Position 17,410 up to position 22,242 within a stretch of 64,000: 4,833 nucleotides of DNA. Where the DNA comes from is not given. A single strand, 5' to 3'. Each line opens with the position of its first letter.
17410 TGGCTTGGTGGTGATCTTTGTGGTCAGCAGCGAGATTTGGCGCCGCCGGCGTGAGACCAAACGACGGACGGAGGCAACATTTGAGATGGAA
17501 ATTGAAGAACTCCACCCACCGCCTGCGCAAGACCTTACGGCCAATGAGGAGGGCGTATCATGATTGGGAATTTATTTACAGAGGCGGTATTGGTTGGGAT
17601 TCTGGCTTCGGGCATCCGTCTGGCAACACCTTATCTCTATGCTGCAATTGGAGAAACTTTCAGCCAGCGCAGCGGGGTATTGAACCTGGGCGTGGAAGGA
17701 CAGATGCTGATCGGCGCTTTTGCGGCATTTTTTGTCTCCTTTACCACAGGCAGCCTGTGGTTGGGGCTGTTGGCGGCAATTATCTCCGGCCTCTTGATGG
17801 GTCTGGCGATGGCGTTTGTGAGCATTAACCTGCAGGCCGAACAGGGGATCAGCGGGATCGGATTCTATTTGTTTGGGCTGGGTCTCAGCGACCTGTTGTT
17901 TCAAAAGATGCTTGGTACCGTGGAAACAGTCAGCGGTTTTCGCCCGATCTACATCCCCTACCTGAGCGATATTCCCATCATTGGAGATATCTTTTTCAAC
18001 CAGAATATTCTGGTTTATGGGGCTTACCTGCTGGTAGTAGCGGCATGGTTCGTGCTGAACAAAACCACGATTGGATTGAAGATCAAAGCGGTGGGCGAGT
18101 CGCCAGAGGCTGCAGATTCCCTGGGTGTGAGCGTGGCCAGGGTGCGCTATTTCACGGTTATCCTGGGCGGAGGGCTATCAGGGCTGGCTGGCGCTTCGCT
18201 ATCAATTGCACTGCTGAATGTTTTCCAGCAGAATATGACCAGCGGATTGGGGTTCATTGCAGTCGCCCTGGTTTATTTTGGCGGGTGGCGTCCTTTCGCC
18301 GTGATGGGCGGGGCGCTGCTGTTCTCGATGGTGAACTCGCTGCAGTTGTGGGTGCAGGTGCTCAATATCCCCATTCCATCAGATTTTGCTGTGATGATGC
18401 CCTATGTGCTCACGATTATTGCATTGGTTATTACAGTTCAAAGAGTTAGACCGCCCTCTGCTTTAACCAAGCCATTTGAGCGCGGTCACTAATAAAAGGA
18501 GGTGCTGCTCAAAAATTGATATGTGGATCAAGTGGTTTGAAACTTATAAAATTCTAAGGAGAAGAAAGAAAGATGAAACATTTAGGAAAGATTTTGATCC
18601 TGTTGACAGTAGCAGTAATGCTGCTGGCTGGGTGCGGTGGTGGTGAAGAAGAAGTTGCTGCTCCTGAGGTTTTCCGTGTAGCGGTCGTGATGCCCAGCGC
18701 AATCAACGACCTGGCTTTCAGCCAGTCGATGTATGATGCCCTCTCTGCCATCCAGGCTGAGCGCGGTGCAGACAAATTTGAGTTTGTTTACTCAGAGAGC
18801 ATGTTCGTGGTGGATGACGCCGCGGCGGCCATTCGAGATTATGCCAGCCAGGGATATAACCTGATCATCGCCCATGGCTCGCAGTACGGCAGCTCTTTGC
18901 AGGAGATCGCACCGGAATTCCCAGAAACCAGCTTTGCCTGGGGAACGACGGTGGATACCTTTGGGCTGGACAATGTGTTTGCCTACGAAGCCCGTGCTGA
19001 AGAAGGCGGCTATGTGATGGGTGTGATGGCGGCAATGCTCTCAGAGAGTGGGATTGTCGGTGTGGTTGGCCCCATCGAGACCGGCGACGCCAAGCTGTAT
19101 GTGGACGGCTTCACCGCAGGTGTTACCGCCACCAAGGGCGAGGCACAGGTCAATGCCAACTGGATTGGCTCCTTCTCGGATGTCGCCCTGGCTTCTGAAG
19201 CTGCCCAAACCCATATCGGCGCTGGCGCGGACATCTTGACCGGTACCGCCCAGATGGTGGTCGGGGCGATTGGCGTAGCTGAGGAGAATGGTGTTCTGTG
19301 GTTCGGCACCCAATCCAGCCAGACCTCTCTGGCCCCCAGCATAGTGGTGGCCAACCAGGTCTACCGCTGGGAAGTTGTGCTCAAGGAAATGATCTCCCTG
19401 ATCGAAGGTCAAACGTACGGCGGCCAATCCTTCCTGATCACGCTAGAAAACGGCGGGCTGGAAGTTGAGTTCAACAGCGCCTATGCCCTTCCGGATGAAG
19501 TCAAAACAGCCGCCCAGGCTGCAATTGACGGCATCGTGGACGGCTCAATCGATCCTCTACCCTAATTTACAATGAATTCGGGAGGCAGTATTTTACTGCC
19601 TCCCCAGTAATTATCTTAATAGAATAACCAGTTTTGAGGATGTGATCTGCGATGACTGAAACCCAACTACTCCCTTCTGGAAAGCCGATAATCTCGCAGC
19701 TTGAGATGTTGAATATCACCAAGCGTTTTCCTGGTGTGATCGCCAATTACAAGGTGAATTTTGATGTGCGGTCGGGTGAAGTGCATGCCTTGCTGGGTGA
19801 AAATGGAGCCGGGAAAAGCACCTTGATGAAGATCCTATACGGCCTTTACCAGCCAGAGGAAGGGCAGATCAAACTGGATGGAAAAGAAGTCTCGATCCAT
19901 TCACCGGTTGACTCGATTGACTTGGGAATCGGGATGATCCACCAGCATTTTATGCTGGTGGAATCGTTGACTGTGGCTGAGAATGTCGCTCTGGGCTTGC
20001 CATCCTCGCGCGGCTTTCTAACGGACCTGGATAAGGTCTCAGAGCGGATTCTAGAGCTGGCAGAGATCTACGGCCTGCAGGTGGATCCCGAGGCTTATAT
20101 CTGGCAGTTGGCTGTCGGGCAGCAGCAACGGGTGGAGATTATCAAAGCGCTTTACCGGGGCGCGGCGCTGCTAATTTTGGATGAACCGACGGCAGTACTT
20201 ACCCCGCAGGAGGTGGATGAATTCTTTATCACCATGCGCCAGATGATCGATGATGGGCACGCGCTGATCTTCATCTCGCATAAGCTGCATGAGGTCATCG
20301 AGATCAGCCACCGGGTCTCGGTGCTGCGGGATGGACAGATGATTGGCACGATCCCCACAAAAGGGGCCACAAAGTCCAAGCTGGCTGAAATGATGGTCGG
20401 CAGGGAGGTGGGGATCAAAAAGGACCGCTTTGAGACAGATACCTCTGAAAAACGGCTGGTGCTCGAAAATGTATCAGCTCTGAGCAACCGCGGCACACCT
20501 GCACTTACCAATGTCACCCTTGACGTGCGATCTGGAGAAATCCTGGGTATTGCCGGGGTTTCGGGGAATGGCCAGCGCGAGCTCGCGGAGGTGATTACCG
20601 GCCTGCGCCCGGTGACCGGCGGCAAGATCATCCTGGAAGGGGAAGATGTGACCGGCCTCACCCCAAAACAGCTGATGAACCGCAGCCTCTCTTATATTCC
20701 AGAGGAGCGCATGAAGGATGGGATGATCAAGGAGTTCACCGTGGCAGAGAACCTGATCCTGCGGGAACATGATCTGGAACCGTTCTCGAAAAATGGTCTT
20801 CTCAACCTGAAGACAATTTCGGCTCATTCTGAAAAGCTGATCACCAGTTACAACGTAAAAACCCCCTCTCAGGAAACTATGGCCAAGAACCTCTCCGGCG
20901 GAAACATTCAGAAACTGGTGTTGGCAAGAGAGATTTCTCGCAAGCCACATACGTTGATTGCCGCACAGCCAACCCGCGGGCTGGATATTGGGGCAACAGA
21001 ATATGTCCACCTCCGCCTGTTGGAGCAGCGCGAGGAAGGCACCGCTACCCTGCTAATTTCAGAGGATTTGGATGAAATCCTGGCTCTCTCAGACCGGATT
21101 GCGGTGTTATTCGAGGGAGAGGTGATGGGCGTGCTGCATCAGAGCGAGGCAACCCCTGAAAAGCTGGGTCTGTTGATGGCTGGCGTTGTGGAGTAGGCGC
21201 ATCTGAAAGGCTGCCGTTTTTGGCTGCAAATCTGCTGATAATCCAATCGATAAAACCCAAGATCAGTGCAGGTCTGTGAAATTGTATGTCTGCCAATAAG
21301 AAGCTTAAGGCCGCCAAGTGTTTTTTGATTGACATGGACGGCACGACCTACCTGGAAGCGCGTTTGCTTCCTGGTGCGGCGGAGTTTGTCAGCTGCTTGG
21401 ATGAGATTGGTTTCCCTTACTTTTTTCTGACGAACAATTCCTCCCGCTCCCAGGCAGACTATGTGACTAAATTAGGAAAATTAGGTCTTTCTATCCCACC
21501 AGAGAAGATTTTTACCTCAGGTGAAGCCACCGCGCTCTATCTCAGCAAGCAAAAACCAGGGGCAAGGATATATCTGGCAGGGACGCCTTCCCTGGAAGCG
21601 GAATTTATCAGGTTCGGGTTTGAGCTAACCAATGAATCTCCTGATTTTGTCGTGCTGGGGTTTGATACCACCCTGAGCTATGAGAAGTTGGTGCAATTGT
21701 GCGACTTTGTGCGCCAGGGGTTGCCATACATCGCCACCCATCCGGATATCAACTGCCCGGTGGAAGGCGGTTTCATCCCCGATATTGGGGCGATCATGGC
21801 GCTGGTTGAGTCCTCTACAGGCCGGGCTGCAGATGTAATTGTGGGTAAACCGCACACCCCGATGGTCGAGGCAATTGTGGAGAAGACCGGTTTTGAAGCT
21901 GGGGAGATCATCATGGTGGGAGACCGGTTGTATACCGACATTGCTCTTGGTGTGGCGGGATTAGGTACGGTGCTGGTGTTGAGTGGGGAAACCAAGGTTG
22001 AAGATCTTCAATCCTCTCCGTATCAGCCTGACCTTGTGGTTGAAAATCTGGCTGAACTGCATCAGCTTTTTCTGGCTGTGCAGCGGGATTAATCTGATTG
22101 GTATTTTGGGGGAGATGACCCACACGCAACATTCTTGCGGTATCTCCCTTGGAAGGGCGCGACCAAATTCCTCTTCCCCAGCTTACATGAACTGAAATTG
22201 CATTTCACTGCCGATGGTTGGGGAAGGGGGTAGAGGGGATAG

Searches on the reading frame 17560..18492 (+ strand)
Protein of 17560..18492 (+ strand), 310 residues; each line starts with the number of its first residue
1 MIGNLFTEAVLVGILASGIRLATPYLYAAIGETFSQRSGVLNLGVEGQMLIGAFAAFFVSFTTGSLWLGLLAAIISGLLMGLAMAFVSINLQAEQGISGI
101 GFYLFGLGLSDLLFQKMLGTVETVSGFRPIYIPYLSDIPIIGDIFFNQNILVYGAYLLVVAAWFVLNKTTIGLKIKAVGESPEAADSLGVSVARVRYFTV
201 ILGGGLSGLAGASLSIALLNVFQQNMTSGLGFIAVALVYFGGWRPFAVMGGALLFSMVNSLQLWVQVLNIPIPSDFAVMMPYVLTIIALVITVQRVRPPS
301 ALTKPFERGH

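Call 34: search_protein_families(library=ncbifam, proteins=[window:17560-18492:+], max_evalue=0.00001)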
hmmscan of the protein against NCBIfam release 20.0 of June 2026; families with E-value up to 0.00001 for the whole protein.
window:17560-18492:+ (310 aa): 5 families
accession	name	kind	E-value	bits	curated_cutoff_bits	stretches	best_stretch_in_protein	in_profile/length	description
NF047928.1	ABC_B6_perm_1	equivalog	3.8e-62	210.2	465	1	4-309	3-309/311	putative B6 ABC transporter permease subunit 1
NF047929.1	ABC_B6_perm_2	equivalog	3e-16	59.5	400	1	17-290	48-325/337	putative B6 ABC transporter permease subunit 2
TIGR03409.1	urea_trans_UrtB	equivalog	1.7e-11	44.3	250.3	1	15-287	4-272/291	urea ABC transporter permease subunit UrtB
NF007014.0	PRK09478.1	equivalog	2.9e-07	30.1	386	1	58-271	97-302/336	galactose/methyl galactoside ABC transporter permease MglC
NF007067.0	PRK09512.1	equivalog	9.5e-07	28.3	398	1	153-251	177-271/321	ribose ABC transporter permease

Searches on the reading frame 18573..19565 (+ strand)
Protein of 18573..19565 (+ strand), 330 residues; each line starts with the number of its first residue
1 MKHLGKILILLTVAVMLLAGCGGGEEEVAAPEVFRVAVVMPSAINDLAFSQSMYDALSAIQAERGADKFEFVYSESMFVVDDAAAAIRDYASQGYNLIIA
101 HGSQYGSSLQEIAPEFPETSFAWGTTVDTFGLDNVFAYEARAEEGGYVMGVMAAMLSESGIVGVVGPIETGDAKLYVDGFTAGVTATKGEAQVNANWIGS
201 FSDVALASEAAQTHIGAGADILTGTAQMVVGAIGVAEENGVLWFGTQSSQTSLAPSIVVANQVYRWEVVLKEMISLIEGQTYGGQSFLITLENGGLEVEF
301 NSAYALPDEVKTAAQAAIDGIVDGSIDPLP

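Call 34: search_protein_families(library=ncbifam, proteins=[window:18573-19565:+], max_evalue=0.00001)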
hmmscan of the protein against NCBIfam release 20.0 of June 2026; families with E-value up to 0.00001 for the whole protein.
window:18573-19565:+ (330 aa): 1 family
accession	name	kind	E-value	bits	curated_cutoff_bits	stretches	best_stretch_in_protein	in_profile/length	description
NF047927.1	ABC_BMP_B6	equivalog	7e-30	104.3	400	1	33-327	2-298/314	putative B6 ABC transporter substrate-binding protein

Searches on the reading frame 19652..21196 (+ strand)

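Call 34: search_protein_families(library=ncbifam, proteins=[window:19652-21196:+], max_evalue=0.00001)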
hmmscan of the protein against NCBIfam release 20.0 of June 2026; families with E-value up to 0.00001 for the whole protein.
window:19652-21196:+ (514 aa): 188 families (the best 25 are shown)
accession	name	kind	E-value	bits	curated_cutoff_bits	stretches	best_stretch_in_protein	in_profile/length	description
NF047930.1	ABC_ATP_B6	equivalog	1.7e-156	521.8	670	1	18-511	4-510/510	putative B6 ABC transporter ATP-binding protein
NF008442.0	PRK11288.1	equivalog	3.6e-118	395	689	1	15-505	6-491/504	L-arabinose ABC transporter ATP-binding protein AraG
NF010069.0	PRK13549.1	equivalog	1.5e-117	393.1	699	1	17-505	6-497/513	xylose ABC transporter ATP-binding protein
NF008030.0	PRK10762.1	equivalog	4.1e-113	378.8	745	1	17-505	5-487/501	ribose ABC transporter ATP-binding protein RbsA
NF041861.1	YtfR_transport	equivalog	4.4e-113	378.3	850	1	17-504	2-485/492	galactofuranose ABC transporter, ATP-binding protein YtfR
NF008215.0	PRK10982.1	equivalog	1.1e-112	377.3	828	1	17-504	14-497/506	galactose/methyl galactoside ABC transporter ATP-binding protein MglA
NF040905.2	GguA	equivalog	1.6e-109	366.6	810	1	17-505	2-496/500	multiple monosaccharide ABC transporter ATP-binding protein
NF011967.0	PRK15439.1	equivalog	1.5e-107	360.1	586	1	17-501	12-491/510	autoinducer 2 ABC transporter ATP-binding protein LsrA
NF007253.0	PRK09700.1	equivalog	7.2e-107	358.1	772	1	16-503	5-500/510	D-allose ABC transporter ATP-binding protein AlsA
TIGR02633.1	xylG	equivalog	9.7e-100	334.4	723.65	1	17-504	2-494/500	D-xylose ABC transporter ATP-binding protein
TIGR00968.1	3a0106s01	subfamily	4.5e-57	193.3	342.75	2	19-231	3-210/237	sulfate ABC transporter ATP-binding protein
TIGR02857.1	CydD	equivalog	1.4e-55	189.3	435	2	14-222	319-527/529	thiol reductant ABC exporter subunit CydD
TIGR03410.1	urea_trans_UrtE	equivalog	5.8e-55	186.3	285.8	2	32-248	16-228/230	urea ABC transporter ATP-binding subunit UrtE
TIGR01188.1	drrA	subfamily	6.5e-55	186.6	312.45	2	24-257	1-229/302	daunorubicin resistance ABC transporter, ATP-binding protein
TIGR03411.1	urea_trans_UrtD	equivalog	9.2e-54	182.6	304.1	2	17-231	3-221/242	urea ABC transporter ATP-binding protein UrtD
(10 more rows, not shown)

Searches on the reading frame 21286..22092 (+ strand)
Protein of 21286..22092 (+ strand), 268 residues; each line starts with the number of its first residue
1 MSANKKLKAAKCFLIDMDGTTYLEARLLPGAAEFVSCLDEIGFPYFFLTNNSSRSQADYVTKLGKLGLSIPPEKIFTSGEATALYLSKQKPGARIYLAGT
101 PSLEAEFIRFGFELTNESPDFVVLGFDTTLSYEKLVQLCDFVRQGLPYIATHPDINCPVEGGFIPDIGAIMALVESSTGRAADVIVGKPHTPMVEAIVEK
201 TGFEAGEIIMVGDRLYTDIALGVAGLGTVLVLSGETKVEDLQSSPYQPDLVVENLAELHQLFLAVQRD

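Call 34: search_protein_families(library=ncbifam, proteins=[window:21286-22092:+], max_evalue=0.00001)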
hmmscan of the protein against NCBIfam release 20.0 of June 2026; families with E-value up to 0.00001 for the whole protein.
window:21286-22092:+ (268 aa): 11 families
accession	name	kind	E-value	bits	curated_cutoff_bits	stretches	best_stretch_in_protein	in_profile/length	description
TIGR01457.1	HAD-SF-IIA-hyp2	hypoth_equivalog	4.7e-56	190.1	247.65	1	11-257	2-248/249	TIGR01457 family HAD-type hydrolase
NF053752.1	TK1734_fam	exception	1.3e-51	175.3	475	1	13-260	3-257/260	2-phosphoglycolate phosphatase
TIGR01452.1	PGP_euk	subfamily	3.1e-44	151.5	201.95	2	121-253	134-274/279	phosphoglycolate/pyridoxal phosphate family phosphatase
NF007762.0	PRK10444.1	equivalog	2.7e-43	148.3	368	1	11-258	4-247/250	HAD-IIA family hydrolase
TIGR01460.1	HAD-SF-IIA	subfamily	1.6e-41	142.8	100.15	1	13-234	1-246/246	HAD-IIA family hydrolase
TIGR01458.1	HAD-SF-IIA-hyp3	hypoth_equivalog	5.2e-21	75.1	175.95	1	11-261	2-253/257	TIGR01458 family HAD-type hydrolase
TIGR01459.1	HAD-SF-IIA-hyp4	hypoth_equivalog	1e-12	48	103.75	1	12-232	10-241/242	TIGR01459 family HAD-type hydrolase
TIGR02253.1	CTE7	subfamily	6.3e-10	39.2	169.75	1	183-258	145-220/221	TIGR02253 family HAD-type hydrolase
TIGR02254.1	YjjG_YfnB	equivalog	1.6e-06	27.8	159.9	0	183-262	147-223/223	YjjG family noncanonical pyrimidine nucleotidase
TIGR01668.1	YqeG_hyp_ppase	hypoth_equivalog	2.5e-06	27.1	89.1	0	188-244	91-148/170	YqeG family HAD IIIA-type phosphatase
NF053830.1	RUBPPhHalo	equivalog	5.1e-06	26.3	330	0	187-261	158-233/234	ribulose-1,5-bisphosphate 5-phosphatase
